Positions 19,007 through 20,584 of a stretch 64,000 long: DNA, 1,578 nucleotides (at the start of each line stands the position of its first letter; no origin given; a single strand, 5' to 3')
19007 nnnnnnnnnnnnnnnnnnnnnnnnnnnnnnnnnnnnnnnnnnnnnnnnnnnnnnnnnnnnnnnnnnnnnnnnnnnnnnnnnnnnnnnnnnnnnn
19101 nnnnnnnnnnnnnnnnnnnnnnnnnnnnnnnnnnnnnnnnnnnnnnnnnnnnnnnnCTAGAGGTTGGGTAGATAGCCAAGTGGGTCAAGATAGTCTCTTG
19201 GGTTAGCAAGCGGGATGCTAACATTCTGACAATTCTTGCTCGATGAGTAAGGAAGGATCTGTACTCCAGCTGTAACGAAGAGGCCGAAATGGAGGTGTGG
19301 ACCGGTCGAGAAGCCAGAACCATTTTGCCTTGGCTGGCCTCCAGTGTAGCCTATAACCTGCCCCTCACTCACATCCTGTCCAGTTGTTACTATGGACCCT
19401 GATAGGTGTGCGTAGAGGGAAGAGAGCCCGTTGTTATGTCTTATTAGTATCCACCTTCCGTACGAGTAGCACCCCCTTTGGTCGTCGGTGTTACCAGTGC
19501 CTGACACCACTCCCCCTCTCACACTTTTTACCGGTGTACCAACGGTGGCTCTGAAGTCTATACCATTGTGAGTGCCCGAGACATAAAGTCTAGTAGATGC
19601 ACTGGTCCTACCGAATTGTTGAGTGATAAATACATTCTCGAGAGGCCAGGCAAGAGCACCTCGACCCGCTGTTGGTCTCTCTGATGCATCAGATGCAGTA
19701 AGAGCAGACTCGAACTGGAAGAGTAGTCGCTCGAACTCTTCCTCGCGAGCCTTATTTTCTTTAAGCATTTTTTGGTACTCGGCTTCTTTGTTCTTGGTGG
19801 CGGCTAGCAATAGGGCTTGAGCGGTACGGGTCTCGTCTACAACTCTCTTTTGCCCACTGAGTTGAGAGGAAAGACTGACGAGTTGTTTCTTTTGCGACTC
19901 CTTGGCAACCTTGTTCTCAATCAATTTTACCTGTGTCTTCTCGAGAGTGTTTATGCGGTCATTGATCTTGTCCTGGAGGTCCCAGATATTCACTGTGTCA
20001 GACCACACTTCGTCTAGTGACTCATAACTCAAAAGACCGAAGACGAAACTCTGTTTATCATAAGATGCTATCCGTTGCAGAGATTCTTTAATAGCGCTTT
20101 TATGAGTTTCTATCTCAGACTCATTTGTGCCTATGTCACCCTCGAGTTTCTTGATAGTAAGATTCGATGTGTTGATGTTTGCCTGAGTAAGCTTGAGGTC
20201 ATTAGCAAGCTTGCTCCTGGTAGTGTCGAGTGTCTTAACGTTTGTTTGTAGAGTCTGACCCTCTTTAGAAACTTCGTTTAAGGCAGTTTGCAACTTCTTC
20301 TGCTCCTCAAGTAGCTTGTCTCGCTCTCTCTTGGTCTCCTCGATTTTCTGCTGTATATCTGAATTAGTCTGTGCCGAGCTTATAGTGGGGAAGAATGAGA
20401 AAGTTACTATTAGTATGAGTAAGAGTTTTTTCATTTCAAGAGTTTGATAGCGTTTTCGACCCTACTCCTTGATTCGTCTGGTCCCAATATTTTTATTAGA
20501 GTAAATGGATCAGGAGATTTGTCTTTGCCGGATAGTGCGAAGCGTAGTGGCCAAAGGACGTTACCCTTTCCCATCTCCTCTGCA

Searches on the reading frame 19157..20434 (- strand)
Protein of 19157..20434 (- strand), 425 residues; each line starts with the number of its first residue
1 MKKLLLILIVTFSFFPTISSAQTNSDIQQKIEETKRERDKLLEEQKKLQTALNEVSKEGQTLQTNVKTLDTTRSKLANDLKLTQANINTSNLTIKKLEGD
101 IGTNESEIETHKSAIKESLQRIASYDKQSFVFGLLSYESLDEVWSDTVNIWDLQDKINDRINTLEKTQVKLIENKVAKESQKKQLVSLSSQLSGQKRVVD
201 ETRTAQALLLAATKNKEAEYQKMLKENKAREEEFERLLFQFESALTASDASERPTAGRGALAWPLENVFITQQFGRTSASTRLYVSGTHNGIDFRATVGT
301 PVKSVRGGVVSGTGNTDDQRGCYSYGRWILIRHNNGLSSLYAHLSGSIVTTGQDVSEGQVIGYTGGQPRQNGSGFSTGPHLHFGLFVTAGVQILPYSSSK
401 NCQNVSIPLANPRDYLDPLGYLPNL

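Call 17: search_protein_families(library=pfam, proteins=[window:19157-20434:-], max_evalue=0.1)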
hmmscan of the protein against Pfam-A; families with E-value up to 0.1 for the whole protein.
window:19157-20434:- (425 aa): 4 families
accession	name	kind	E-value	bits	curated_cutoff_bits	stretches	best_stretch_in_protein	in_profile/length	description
PF01551.29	Peptidase_M23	-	1.2e-23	83.6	28.7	1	288-386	2-88/96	Peptidase family M23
PF24922.1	ACBP4_C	-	0.027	15.2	31.2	1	36-117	3-84/105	Acyl-CoA-binding domain-containing protein 4-6, C-terminal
PF25610.1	HR1_TOCA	-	0.049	14.4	27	1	25-57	56-88/90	TOCA family HR1 domain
PF15136.11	UPF0449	-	0.053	14.5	27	1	20-71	43-94/98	Uncharacterised protein family UPF0449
